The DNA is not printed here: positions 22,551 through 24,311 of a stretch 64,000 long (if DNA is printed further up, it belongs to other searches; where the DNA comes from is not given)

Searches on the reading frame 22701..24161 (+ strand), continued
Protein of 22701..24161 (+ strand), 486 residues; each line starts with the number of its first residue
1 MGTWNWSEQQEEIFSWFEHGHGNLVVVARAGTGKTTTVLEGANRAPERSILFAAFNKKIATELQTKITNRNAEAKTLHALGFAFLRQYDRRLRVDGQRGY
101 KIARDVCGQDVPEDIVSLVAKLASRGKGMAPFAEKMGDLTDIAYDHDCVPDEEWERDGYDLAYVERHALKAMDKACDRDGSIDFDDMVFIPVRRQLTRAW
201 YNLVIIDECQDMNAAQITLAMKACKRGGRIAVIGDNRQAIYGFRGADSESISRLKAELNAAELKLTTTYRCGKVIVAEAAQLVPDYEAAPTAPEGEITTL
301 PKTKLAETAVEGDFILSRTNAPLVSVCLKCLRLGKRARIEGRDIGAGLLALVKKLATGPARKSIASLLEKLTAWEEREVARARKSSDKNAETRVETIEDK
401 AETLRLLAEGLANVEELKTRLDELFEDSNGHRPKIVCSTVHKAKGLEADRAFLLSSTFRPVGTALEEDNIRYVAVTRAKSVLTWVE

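Call 23: find_homologous_proteins(query=window:22701-24161:+, max_evalue=1e-30)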
Query window:22701-24161:+ (486 aa): 4101 proteins with E <= 1e-30 among 8000 candidates; the best 120 are listed.
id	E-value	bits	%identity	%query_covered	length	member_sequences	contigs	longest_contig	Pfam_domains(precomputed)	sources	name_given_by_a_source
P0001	0.0e+0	1083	100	100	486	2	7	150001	PF13538.13,PF01443.25,PF13604.13,PF13361.13,PF13245.13,PF00580.28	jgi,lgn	jgi:superfamily I DNA/RNA helicase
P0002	5.2e-246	835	78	99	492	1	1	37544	PF13538.13,PF01443.25,PF13604.13,PF13361.13,PF13245.13,PF04851.22,PF00580.28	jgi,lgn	-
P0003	3.7e-239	812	76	99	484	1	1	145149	PF13538.13,PF13086.13,PF01443.25,PF13604.13,PF13361.13,PF13245.13,PF00580.28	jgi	jgi:DNA helicase-2/ATP-dependent DNA helicase PcrA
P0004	2.0e-197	675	84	74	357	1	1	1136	PF13538.13,PF01443.25,PF13361.13,PF00580.28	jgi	jgi:superfamily I DNA/RNA helicase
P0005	1.6e-181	622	61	100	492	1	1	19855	PF13538.13,PF01443.25,PF13604.13,PF13361.13,PF13245.13,PF00580.28,PF02562.23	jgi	jgi:superfamily I DNA/RNA helicase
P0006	2.0e-173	595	60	99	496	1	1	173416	PF13538.13,PF01443.25,PF13604.13,PF13361.13,PF13245.13,PF00580.28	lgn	-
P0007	3.8e-170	585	57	99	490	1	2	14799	PF13538.13,PF01443.25,PF13604.13,PF13361.13,PF13245.13,PF00580.28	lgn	-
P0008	8.5e-169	580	57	99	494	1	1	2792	PF13538.13,PF01443.25,PF13604.13,PF13361.13,PF13245.13,PF00580.28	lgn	-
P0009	3.4e-168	578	58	99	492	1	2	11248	PF13538.13,PF01443.25,PF13604.13,PF13361.13,PF13245.13,PF00580.28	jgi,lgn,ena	-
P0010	1.8e-167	576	58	99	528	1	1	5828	PF13538.13,PF01443.25,PF13604.13,PF13361.13,PF13245.13,PF00580.28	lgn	-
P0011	1.9e-167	576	57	99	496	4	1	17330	PF13538.13,PF01443.25,PF13604.13,PF13361.13,PF13245.13,PF00580.28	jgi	jgi:superfamily I DNA/RNA helicase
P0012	1.2e-166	573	57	99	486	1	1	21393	PF13538.13,PF01443.25,PF13604.13,PF13361.13,PF13245.13,PF00580.28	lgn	-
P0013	1.2e-165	570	56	100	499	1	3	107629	PF13538.13,PF13604.13,PF13361.13,PF13245.13,PF00580.28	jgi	jgi:DNA helicase-2/ATP-dependent DNA helicase PcrA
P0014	1.6e-164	566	55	100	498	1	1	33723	PF13538.13,PF01443.25,PF13604.13,PF13361.13,PF13245.13,PF00580.28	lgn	-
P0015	1.6e-164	566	56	100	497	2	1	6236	PF13538.13,PF13604.13,PF13361.13,PF13245.13,PF00580.28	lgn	-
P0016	9.3e-164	564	57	99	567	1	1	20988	PF13538.13,PF01443.25,PF13604.13,PF13361.13,PF13245.13,PF00580.28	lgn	-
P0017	1.9e-163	563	55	99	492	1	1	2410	PF13538.13,PF01443.25,PF13604.13,PF13361.13,PF13245.13,PF00580.28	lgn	-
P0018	4.1e-163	561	56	100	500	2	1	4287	PF13538.13,PF01443.25,PF13604.13,PF13361.13,PF13245.13,PF00580.28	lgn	-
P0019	6.7e-163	561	56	98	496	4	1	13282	PF13538.13,PF01443.25,PF13604.13,PF13361.13,PF13245.13,PF00580.28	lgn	-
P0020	1.8e-162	559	56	99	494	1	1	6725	PF13538.13,PF01443.25,PF13604.13,PF13361.13,PF13245.13,PF00580.28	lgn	-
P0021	4.2e-162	558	56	99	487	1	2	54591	PF13538.13,PF13086.13,PF01443.25,PF13604.13,PF13361.13,PF13245.13,PF00580.28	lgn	-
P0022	4.9e-162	558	56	99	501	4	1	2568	PF13538.13,PF01443.25,PF13604.13,PF13361.13,PF13245.13,PF00580.28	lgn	-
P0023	8.1e-162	557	56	94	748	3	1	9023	PF13538.13,PF13361.13,PF13245.13,PF13392.13,PF00580.28,PF14890.12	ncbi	-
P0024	1.5e-161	556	53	100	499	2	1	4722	PF13538.13,PF01443.25,PF13604.13,PF13361.13,PF13245.13,PF00580.28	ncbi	-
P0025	1.9e-161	556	56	99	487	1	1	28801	PF13538.13,PF13086.13,PF01443.25,PF13604.13,PF13361.13,PF13245.13,PF00580.28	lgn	-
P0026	1.3e-160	553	55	100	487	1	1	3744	PF13538.13,PF01443.25,PF13604.13,PF13361.13,PF13245.13,PF00580.28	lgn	-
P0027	1.6e-160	553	54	100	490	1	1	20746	PF13538.13,PF01443.25,PF13604.13,PF13361.13,PF13245.13,PF00580.28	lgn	-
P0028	3.9e-160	552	56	99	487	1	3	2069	PF13538.13,PF13086.13,PF01443.25,PF13604.13,PF13361.13,PF13245.13,PF00580.28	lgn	-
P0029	4.9e-160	551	55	99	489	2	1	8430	PF13538.13,PF01443.25,PF13604.13,PF13361.13,PF13245.13,PF00580.28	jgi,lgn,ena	-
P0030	5.6e-160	551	54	99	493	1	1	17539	PF13538.13,PF13086.13,PF01443.25,PF13604.13,PF13361.13,PF13245.13,PF00580.28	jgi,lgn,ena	-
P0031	1.4e-159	550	54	99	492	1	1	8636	PF13538.13,PF01443.25,PF13604.13,PF13361.13,PF13245.13,PF00580.28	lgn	-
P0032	5.1e-159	548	54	99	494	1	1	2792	PF13538.13,PF13086.13,PF01443.25,PF13604.13,PF13361.13,PF13245.13,PF00580.28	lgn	-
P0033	7.1e-159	547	56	99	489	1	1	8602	PF13538.13,PF01443.25,PF13604.13,PF13361.13,PF13245.13,PF00580.28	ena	-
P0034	7.4e-159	547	52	99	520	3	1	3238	PF13538.13,PF13086.13,PF01443.25,PF13604.13,PF13361.13,PF13245.13,PF00580.28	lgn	-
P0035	1.4e-158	547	56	99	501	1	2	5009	PF13538.13,PF13086.13,PF01443.25,PF13604.13,PF13361.13,PF13245.13,PF04851.22,PF00580.28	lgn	-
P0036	1.4e-158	546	56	100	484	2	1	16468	PF13538.13,PF13086.13,PF01443.25,PF13604.13,PF13361.13,PF13245.13,PF00580.28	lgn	-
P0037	1.5e-158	546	55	99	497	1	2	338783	PF13538.13,PF01443.25,PF13604.13,PF13361.13,PF13245.13,PF00580.28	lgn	-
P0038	2.7e-158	546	55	99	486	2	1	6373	PF13538.13,PF01443.25,PF13604.13,PF13361.13,PF13245.13,PF00580.28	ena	-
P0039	3.8e-158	545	55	99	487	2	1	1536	PF13538.13,PF13086.13,PF01443.25,PF13604.13,PF13361.13,PF13245.13,PF00580.28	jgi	-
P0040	4.5e-158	545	54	99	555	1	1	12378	PF13538.13,PF01443.25,PF13604.13,PF13361.13,PF13245.13,PF00580.28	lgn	-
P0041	5.2e-158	545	53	99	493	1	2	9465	PF13538.13,PF01443.25,PF13604.13,PF13361.13,PF13245.13,PF00580.28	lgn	-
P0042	5.4e-158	545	54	99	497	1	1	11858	PF13538.13,PF01443.25,PF13604.13,PF13361.13,PF13245.13,PF00580.28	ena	-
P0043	6.3e-158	544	53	99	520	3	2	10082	PF13538.13,PF13086.13,PF01443.25,PF13604.13,PF13361.13,PF13245.13,PF00580.28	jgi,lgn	jgi:DNA helicase-2/ATP-dependent DNA helicase PcrA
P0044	6.8e-158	544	56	99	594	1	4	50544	PF13538.13,PF13604.13,PF13245.13,PF13401.13,PF00580.28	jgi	jgi:superfamily I DNA/RNA helicase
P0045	9.4e-158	544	56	99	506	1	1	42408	PF13538.13,PF01443.25,PF13604.13,PF13361.13,PF13245.13,PF00580.28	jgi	jgi:DNA helicase-2/ATP-dependent DNA helicase PcrA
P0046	1.0e-157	544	56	99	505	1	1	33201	PF13538.13,PF01443.25,PF13604.13,PF13361.13,PF13245.13,PF00580.28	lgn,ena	-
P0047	1.1e-157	544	54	99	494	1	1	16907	PF13538.13,PF13086.13,PF01443.25,PF13604.13,PF13361.13,PF13245.13,PF00580.28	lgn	-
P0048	1.4e-157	543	54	99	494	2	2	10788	PF13538.13,PF13086.13,PF01443.25,PF13604.13,PF13361.13,PF13245.13,PF00580.28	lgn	-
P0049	1.7e-157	543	53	99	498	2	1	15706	PF13538.13,PF13086.13,PF01443.25,PF13604.13,PF13361.13,PF13245.13,PF00580.28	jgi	jgi:superfamily I DNA/RNA helicase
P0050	3.3e-157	542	52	99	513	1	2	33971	PF13538.13,PF01443.25,PF13604.13,PF13361.13,PF13245.13,PF00580.28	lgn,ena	-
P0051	4.4e-157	542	53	99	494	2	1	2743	PF13538.13,PF13086.13,PF01443.25,PF13604.13,PF13361.13,PF13245.13,PF00580.28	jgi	-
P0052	6.1e-157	541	54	100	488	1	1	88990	PF13538.13,PF01443.25,PF13604.13,PF13361.13,PF13245.13,PF00580.28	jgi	jgi:superfamily I DNA/RNA helicase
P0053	8.1e-157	541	53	99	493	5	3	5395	PF13538.13,PF13086.13,PF01443.25,PF13604.13,PF13361.13,PF13245.13,PF00580.28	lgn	-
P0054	1.0e-156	540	56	99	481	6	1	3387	PF13538.13,PF13086.13,PF01443.25,PF13604.13,PF13361.13,PF13245.13,PF00580.28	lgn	-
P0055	1.6e-156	540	53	100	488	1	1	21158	PF13538.13,PF01443.25,PF13604.13,PF13361.13,PF13245.13,PF00580.28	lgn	-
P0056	2.1e-156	539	53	99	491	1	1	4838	PF13538.13,PF01443.25,PF13604.13,PF13361.13,PF13245.13,PF00580.28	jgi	-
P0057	2.4e-156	539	54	99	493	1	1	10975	PF13538.13,PF13086.13,PF01443.25,PF13604.13,PF13361.13,PF13245.13,PF00580.28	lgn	-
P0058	2.5e-156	539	54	99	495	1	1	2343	PF13538.13,PF13086.13,PF01443.25,PF13604.13,PF13361.13,PF13245.13,PF00580.28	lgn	-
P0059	2.9e-156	539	53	99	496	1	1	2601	PF13538.13,PF13086.13,PF01443.25,PF13604.13,PF13361.13,PF13245.13,PF00580.28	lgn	-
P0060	3.9e-156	538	54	99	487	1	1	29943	PF13538.13,PF01443.25,PF13604.13,PF13361.13,PF13245.13,PF00580.28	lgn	-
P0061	4.0e-156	538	54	99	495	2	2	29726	PF13538.13,PF13086.13,PF01443.25,PF13604.13,PF13361.13,PF13245.13,PF00580.28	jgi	jgi:DNA helicase-2/ATP-dependent DNA helicase PcrA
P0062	7.6e-156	537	54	99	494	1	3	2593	PF13538.13,PF13086.13,PF01443.25,PF13604.13,PF13361.13,PF13245.13,PF00580.28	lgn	-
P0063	1.1e-155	537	54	99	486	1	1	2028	PF13538.13,PF01443.25,PF13604.13,PF13361.13,PF13245.13,PF00580.28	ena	-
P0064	1.2e-155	537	54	99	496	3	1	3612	PF13538.13,PF01443.25,PF13604.13,PF13361.13,PF13245.13,PF00580.28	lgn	-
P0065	2.1e-155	536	55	99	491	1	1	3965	PF13538.13,PF01443.25,PF13604.13,PF13361.13,PF13245.13,PF00580.28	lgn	-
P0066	2.7e-155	536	55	100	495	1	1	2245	PF13538.13,PF13086.13,PF01443.25,PF13604.13,PF13361.13,PF13245.13,PF00580.28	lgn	-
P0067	4.5e-155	535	53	99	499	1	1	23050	PF13538.13,PF01443.25,PF13604.13,PF13361.13,PF13245.13,PF00580.28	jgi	jgi:superfamily I DNA/RNA helicase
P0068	6.5e-155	534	54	100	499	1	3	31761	PF13538.13,PF13086.13,PF01443.25,PF13604.13,PF13361.13,PF13245.13,PF00580.28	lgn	-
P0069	7.2e-155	534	53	99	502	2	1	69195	PF13538.13,PF01443.25,PF13604.13,PF13361.13,PF13245.13,PF00580.28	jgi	-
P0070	9.8e-155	534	55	98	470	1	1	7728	PF13538.13,PF01443.25,PF13604.13,PF13361.13,PF13245.13,PF00580.28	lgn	-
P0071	2.2e-154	533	52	99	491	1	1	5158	PF13538.13,PF01443.25,PF13604.13,PF13361.13,PF13245.13,PF00580.28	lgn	-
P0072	2.3e-154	533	54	100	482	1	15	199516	PF13538.13,PF01443.25,PF13604.13,PF13361.13,PF13245.13,PF00580.28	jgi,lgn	jgi:DNA helicase-2/ATP-dependent DNA helicase PcrA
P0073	3.7e-154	532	52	99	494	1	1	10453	PF13538.13,PF13086.13,PF01443.25,PF13604.13,PF13361.13,PF13245.13,PF00580.28,PF02562.23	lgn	-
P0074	6.1e-154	531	54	99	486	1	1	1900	PF13538.13,PF01443.25,PF13604.13,PF13361.13,PF13245.13,PF00580.28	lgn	-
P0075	9.1e-154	531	54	99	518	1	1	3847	PF13538.13,PF01443.25,PF13604.13,PF13361.13,PF13245.13,PF00580.28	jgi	jgi:superfamily I DNA/RNA helicase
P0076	1.2e-153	530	55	99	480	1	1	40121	PF13538.13,PF01443.25,PF13604.13,PF13361.13,PF13245.13,PF00580.28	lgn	-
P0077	1.2e-153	530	54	99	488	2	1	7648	PF13538.13,PF01443.25,PF13604.13,PF13361.13,PF13245.13,PF00580.28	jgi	jgi:superfamily I DNA/RNA helicase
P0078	1.4e-153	530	55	99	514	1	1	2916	PF13538.13,PF13086.13,PF01443.25,PF13604.13,PF13361.13,PF13245.13,PF00580.28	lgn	-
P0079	1.5e-153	530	55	99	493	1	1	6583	PF13538.13,PF01443.25,PF13604.13,PF13361.13,PF13245.13,PF00580.28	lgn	-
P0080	2.0e-153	530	53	99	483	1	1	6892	PF13538.13,PF13086.13,PF01443.25,PF13604.13,PF13361.13,PF13245.13,PF00580.28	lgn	-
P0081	3.0e-153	529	53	99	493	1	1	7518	PF13538.13,PF01443.25,PF13604.13,PF13361.13,PF13245.13,PF00580.28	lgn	-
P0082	3.1e-153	529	54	99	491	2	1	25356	PF13538.13,PF01443.25,PF13604.13,PF13361.13,PF13245.13,PF00580.28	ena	-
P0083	3.8e-153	529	53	99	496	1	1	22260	PF13538.13,PF13604.13,PF13361.13,PF13245.13,PF00580.28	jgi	jgi:DNA helicase-2/ATP-dependent DNA helicase PcrA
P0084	4.0e-153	529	54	99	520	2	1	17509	PF13538.13,PF01443.25,PF13604.13,PF13361.13,PF13245.13,PF00580.28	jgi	jgi:DNA helicase-2/ATP-dependent DNA helicase PcrA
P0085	4.5e-153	528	57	99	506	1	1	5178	PF13538.13,PF01443.25,PF13604.13,PF13361.13,PF13245.13,PF00580.28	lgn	-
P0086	1.6e-152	527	55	99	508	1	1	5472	PF13538.13,PF01443.25,PF13604.13,PF13361.13,PF13245.13,PF00580.28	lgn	-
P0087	3.1e-152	526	52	99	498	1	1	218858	PF13538.13,PF13086.13,PF01443.25,PF13604.13,PF13361.13,PF13245.13,PF00580.28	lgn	-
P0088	3.1e-152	526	53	99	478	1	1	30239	PF13538.13,PF01443.25,PF13604.13,PF13361.13,PF13245.13,PF00580.28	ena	-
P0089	4.6e-152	525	55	95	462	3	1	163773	PF13538.13,PF01443.25,PF13604.13,PF13361.13,PF13245.13,PF00580.28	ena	-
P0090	5.7e-152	525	53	99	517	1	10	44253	PF13538.13,PF01443.25,PF13604.13,PF13361.13,PF13245.13,PF00580.28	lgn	-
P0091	6.6e-152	525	53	100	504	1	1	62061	PF13538.13,PF01443.25,PF13604.13,PF13361.13,PF13245.13,PF00580.28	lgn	-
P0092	7.1e-152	524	53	99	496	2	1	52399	PF13538.13,PF01443.25,PF13604.13,PF13361.13,PF13245.13,PF00580.28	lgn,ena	-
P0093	1.7e-151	523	54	99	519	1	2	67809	PF13538.13,PF01443.25,PF13604.13,PF13361.13,PF13245.13,PF00580.28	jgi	jgi:superfamily I DNA/RNA helicase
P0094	2.8e-151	522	53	99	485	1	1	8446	PF13538.13,PF01443.25,PF13604.13,PF13361.13,PF13245.13,PF00580.28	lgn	-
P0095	6.4e-151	521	52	100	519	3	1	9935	PF13538.13,PF13086.13,PF01443.25,PF13604.13,PF13361.13,PF13245.13,PF00580.28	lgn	-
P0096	7.3e-151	521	54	51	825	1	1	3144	PF13538.13,PF13086.13,PF01443.25,PF13604.13,PF13361.13,PF13245.13,PF00580.28,PF14890.12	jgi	jgi:hypothetical protein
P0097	7.9e-151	521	53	99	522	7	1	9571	PF13538.13,PF01443.25,PF13604.13,PF13361.13,PF13245.13,PF00580.28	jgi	jgi:superfamily I DNA/RNA helicase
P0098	1.1e-150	520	54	94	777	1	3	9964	PF13538.13,PF13361.13,PF13245.13,PF00580.28,PF14890.12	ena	-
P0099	1.3e-150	520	53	99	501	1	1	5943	PF13538.13,PF01443.25,PF13604.13,PF13361.13,PF13245.13,PF00580.28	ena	-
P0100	2.6e-150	519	52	99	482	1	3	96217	PF13538.13,PF01443.25,PF13604.13,PF13361.13,PF13245.13,PF00580.28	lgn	-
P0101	2.7e-150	519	53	100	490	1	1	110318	PF13538.13,PF01443.25,PF13604.13,PF13361.13,PF13245.13,PF00580.28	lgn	-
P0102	3.1e-150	519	52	98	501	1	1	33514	PF13604.13,PF13361.13,PF13245.13,PF00580.28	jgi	jgi:superfamily I DNA/RNA helicase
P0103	3.9e-150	519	52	99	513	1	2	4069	PF13538.13,PF01443.25,PF13604.13,PF13361.13,PF13245.13,PF00580.28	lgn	-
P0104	4.6e-150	518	52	99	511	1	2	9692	PF13538.13,PF13086.13,PF01443.25,PF13604.13,PF13361.13,PF13245.13,PF00580.28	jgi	jgi:superfamily I DNA/RNA helicase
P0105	4.7e-150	518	53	99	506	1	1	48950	PF13538.13,PF01443.25,PF13604.13,PF13361.13,PF13245.13,PF00580.28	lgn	-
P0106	6.8e-150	518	52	99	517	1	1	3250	PF13604.13,PF13361.13,PF13245.13,PF00580.28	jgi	jgi:superfamily I DNA/RNA helicase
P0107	8.1e-150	518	53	99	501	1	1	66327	PF13538.13,PF01443.25,PF13604.13,PF13361.13,PF13245.13,PF00580.28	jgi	jgi:superfamily I DNA/RNA helicase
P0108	9.8e-150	517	54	99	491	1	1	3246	PF13538.13,PF01443.25,PF13604.13,PF13361.13,PF13245.13,PF00580.28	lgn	-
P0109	1.0e-149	517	53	99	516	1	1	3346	PF13538.13,PF01443.25,PF13604.13,PF13361.13,PF13245.13,PF00580.28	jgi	jgi:superfamily I DNA/RNA helicase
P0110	1.6e-149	517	52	99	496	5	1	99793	PF13538.13,PF13086.13,PF01443.25,PF13604.13,PF13361.13,PF13245.13,PF00580.28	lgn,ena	-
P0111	1.7e-149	517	53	99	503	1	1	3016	PF13538.13,PF13086.13,PF01443.25,PF13604.13,PF13361.13,PF13245.13,PF00580.28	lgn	-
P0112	2.2e-149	516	52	99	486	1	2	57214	PF13538.13,PF13086.13,PF01443.25,PF13604.13,PF13361.13,PF13245.13,PF00580.28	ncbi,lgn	ncbi:MAG: ATP-dependent helicase [Bryobacteraceae bacterium]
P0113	3.3e-149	516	53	99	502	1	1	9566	PF13538.13,PF13086.13,PF01443.25,PF13604.13,PF13361.13,PF13245.13,PF00580.28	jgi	jgi:superfamily I DNA/RNA helicase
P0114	3.4e-149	516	51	100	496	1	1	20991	PF13538.13,PF01443.25,PF13604.13,PF13361.13,PF13245.13,PF00580.28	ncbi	-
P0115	3.7e-149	515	52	100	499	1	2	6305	PF13538.13,PF01443.25,PF13604.13,PF13361.13,PF13245.13,PF00580.28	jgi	-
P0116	3.9e-149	515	53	99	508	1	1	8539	PF13538.13,PF01443.25,PF13604.13,PF13361.13,PF13245.13,PF00580.28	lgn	-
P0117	4.9e-149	515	51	100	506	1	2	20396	PF13538.13,PF01443.25,PF13604.13,PF13361.13,PF13245.13,PF00580.28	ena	-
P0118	6.0e-149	515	52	63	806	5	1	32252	PF13538.13,PF07591.16,PF04480.19,PF13604.13,PF13361.13,PF13245.13,PF18741.8,PF00580.28,PF14890.12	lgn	-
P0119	7.1e-149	515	51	99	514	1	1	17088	PF13538.13,PF13604.13,PF13361.13,PF13245.13,PF00580.28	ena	-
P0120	7.6e-149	514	51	99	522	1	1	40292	PF13538.13,PF01443.25,PF13604.13,PF13361.13,PF13245.13,PF00580.28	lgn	-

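Call 24: find_encoding_contigs(protein=P0002, flank=10000, max_places=3)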
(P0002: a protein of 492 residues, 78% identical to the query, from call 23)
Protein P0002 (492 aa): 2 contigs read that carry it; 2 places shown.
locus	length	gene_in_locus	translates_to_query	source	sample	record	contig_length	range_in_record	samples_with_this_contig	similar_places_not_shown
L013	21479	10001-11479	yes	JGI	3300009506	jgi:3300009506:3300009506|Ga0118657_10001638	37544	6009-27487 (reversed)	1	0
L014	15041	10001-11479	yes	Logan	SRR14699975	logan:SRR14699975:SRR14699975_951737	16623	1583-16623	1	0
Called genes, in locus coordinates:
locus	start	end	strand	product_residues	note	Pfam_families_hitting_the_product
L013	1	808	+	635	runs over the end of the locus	-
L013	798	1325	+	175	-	-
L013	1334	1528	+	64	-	-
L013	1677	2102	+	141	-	PF12728:HTH_17 (weak)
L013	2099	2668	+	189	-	-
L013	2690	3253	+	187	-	-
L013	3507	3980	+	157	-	-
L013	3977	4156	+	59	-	-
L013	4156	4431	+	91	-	-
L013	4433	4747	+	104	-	-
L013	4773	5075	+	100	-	-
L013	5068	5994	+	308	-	PF00589:Phage_integrase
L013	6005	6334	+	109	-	-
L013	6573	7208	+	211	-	-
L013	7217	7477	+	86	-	-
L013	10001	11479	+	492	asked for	PF00580:UvrD-helicase, PF04851:ResIII (weak), PF13245:AAA_19, PF13604:AAA_30 (faint), PF01443:Viral_helicase1 (faint), PF13361:UvrD_C, PF13538:UvrD_C_2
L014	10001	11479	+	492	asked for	PF00580:UvrD-helicase, PF04851:ResIII (weak), PF13245:AAA_19, PF13604:AAA_30 (faint), PF01443:Viral_helicase1 (faint), PF13361:UvrD_C, PF13538:UvrD_C_2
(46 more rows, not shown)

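Call 25: find_encoding_contigs(protein=P0003, flank=10000, max_places=3)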
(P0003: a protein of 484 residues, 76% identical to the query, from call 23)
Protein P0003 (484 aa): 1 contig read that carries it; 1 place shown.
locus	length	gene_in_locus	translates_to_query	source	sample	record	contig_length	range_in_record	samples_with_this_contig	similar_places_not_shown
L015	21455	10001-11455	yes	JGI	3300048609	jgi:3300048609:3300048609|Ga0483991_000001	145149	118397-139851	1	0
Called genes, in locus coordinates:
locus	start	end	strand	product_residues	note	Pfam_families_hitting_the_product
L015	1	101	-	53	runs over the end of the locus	-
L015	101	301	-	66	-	-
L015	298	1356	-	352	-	-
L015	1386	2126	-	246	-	PF00929:RNase_T (weak)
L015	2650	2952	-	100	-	-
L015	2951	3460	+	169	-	-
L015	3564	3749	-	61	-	-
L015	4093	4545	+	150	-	-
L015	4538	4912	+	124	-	-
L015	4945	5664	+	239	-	PF01551:Peptidase_M23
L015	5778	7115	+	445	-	-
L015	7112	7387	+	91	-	-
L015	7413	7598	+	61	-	-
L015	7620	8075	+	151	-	PF00542:Ribosomal_L12 (weak)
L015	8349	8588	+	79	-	-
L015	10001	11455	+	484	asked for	PF00580:UvrD-helicase, PF13086:AAA_11 (faint), PF13245:AAA_19, PF13604:AAA_30 (weak), PF01443:Viral_helicase1 (faint), PF13361:UvrD_C, PF13538:UvrD_C_2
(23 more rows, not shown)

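Call 41: find_encoding_contigs(protein=P0005, flank=6000, max_places=2)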
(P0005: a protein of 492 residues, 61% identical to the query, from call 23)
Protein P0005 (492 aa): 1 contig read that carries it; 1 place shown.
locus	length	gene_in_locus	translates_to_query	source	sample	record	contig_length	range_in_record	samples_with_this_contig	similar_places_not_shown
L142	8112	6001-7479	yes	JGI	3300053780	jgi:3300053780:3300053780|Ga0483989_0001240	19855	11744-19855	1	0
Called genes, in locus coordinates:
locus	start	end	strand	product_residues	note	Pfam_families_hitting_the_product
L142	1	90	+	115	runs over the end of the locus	-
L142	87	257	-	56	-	PF21983:NikA-like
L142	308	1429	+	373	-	PF03781:FGE-sulfatase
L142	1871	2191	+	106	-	-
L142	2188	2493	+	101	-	-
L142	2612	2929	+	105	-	PF00085:Thioredoxin, PF14595:Thioredoxin_9 (weak), PF13098:Thioredoxin_2, PF13905:Thioredoxin_8 (faint), PF07449:HyaE (weak)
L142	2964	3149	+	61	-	-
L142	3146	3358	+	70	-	-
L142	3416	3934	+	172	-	-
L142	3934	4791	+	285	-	-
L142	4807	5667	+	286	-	PF09414:RNA_ligase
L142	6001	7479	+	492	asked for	PF00580:UvrD-helicase, PF02562:PhoH (faint), PF13245:AAA_19, PF13604:AAA_30 (weak), PF01443:Viral_helicase1 (faint), PF13361:UvrD_C, PF13538:UvrD_C_2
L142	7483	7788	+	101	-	-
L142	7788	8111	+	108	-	?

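Call 42: find_encoding_contigs(protein=P0006, flank=6000, max_places=2)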
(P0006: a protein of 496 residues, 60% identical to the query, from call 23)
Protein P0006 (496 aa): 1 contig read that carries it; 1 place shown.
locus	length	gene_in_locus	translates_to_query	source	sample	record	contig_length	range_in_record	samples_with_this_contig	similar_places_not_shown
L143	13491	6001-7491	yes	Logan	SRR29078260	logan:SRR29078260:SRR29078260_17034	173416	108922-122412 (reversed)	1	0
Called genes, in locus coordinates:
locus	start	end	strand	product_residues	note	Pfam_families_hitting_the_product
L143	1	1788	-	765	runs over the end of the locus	-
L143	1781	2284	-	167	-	PF02945:Endonuclease_7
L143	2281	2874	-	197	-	-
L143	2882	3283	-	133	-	-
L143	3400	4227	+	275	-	PF10263:SprT-like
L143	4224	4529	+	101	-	-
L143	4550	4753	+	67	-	-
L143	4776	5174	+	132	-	-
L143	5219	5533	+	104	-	-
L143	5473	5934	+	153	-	-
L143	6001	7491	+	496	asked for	PF00580:UvrD-helicase, PF13245:AAA_19, PF13604:AAA_30 (faint), PF01443:Viral_helicase1 (faint), PF13361:UvrD_C, PF13538:UvrD_C_2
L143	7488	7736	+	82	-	-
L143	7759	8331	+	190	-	-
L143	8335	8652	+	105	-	PF16225:DUF4884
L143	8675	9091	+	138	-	-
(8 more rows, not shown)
